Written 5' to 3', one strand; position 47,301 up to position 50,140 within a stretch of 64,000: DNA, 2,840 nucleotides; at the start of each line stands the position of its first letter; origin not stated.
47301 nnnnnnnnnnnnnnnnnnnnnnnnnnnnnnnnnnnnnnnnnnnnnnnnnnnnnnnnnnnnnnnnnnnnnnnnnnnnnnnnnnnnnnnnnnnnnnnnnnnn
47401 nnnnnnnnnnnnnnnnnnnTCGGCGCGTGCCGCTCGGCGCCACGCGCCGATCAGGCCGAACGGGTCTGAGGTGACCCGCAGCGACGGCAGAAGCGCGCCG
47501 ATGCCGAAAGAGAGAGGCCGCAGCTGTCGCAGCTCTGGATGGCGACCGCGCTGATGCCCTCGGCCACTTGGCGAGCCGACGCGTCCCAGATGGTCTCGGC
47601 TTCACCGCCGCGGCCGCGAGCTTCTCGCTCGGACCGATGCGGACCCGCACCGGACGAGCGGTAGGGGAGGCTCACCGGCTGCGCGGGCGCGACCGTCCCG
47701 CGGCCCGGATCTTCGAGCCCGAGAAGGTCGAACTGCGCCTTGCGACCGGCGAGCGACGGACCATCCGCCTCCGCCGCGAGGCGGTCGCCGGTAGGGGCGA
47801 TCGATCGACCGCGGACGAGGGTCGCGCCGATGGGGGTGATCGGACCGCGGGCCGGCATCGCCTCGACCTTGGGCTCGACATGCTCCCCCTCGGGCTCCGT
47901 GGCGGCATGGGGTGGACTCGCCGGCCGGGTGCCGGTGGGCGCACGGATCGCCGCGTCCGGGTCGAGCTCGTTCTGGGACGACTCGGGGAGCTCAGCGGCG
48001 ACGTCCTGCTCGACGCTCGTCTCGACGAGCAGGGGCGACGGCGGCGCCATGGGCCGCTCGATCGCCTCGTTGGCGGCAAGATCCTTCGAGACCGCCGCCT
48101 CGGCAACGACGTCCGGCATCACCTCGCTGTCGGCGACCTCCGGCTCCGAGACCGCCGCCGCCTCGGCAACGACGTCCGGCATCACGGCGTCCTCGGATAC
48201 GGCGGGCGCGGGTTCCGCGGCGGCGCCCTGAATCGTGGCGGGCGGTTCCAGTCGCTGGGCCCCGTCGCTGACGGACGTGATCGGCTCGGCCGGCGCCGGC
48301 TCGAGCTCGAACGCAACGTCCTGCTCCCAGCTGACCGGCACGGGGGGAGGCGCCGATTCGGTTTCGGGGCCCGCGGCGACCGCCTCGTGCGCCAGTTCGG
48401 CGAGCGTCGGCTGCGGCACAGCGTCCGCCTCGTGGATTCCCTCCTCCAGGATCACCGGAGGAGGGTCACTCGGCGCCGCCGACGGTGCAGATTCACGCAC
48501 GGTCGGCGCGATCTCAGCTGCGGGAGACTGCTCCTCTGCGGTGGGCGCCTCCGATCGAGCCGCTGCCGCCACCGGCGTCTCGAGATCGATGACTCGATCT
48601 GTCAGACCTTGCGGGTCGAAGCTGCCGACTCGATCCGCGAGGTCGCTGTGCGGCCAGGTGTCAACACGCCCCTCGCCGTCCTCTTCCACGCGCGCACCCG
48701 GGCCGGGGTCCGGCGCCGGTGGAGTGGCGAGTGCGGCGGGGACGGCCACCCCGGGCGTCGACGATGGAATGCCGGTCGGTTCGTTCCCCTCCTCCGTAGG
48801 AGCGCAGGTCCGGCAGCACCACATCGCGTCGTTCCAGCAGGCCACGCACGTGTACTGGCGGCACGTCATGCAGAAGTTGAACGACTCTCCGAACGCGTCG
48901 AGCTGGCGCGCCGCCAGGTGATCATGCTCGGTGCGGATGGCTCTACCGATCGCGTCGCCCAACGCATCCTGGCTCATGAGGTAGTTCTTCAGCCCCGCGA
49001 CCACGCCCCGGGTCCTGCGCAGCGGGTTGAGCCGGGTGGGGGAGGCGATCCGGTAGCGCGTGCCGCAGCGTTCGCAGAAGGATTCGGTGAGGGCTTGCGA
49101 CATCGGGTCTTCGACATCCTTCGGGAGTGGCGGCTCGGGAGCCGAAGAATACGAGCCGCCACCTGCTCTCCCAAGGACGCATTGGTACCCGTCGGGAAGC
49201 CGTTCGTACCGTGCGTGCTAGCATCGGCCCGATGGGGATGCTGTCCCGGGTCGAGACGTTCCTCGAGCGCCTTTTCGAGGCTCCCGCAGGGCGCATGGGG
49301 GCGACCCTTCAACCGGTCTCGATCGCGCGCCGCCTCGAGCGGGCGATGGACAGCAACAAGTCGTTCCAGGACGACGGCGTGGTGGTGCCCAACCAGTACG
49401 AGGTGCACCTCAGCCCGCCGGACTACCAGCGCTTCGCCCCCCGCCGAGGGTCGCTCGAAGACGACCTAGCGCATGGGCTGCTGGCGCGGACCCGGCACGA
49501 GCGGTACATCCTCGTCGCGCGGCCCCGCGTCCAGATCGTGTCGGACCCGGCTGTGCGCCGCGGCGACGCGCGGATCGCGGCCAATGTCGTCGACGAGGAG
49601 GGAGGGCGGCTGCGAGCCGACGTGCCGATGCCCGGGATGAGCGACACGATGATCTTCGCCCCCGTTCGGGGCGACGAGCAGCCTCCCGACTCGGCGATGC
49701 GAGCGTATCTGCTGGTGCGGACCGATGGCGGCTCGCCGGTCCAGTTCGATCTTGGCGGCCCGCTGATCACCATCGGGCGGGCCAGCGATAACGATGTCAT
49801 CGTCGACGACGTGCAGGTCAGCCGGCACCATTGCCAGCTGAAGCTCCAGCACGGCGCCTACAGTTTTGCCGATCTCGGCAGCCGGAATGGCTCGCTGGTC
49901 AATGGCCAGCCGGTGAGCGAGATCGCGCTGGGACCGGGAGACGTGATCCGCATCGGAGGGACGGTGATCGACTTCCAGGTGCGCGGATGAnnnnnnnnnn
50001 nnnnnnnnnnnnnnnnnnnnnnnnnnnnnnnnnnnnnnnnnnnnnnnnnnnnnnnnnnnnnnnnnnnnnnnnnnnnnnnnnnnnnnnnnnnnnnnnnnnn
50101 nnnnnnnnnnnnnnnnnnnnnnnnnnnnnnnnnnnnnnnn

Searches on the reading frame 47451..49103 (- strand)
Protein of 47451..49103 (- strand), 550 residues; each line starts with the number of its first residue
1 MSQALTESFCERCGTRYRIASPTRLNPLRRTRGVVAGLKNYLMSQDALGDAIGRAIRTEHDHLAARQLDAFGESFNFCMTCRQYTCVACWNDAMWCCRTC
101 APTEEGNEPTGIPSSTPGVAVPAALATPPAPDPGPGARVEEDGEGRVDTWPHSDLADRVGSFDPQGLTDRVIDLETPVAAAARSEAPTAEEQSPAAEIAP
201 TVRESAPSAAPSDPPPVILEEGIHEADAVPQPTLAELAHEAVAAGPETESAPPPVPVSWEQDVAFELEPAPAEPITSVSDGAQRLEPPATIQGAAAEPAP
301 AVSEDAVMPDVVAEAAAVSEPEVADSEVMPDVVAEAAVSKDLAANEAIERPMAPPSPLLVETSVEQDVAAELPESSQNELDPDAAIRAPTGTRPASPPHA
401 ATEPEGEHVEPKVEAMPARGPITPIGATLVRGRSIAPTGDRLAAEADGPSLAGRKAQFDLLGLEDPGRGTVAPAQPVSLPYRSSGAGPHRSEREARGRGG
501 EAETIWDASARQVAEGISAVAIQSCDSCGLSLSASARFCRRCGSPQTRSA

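Call 21: search_protein_families(library=pfam, proteins=[window:47451-49103:-], max_evalue=0.001)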
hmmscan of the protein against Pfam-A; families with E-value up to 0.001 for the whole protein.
window:47451-49103:- (550 aa): 1 family
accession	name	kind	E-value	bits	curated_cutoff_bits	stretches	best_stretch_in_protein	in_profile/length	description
PF13240.11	Zn_Ribbon_1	-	0.00068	19.8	25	0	525-545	2-22/23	zinc-ribbon domain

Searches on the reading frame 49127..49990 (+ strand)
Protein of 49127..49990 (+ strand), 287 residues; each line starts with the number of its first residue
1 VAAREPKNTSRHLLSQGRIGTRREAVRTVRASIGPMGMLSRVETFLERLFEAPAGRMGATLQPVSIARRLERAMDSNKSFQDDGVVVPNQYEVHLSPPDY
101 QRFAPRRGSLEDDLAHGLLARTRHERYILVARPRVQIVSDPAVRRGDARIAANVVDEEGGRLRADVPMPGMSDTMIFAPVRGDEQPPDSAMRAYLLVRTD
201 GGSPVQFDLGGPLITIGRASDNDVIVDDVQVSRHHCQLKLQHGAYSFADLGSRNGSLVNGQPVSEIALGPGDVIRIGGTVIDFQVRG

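Call 21: search_protein_families(library=pfam, proteins=[window:49127-49990:+], max_evalue=0.001)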
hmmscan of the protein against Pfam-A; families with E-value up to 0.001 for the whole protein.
window:49127-49990:+ (287 aa): 3 families
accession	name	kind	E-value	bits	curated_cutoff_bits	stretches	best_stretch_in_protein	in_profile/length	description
PF12401.13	FhaA_N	-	5.5e-24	85.3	25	1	39-150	1-114/115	FhaA, N-terminal domain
PF00498.31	FHA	-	1.5e-19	70.6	20.7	1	214-277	1-67/67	FHA domain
PF16697.10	Yop-YscD_cpl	-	1e-16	61.4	33.2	1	206-284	11-91/94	Inner membrane component of T3SS, cytoplasmic domain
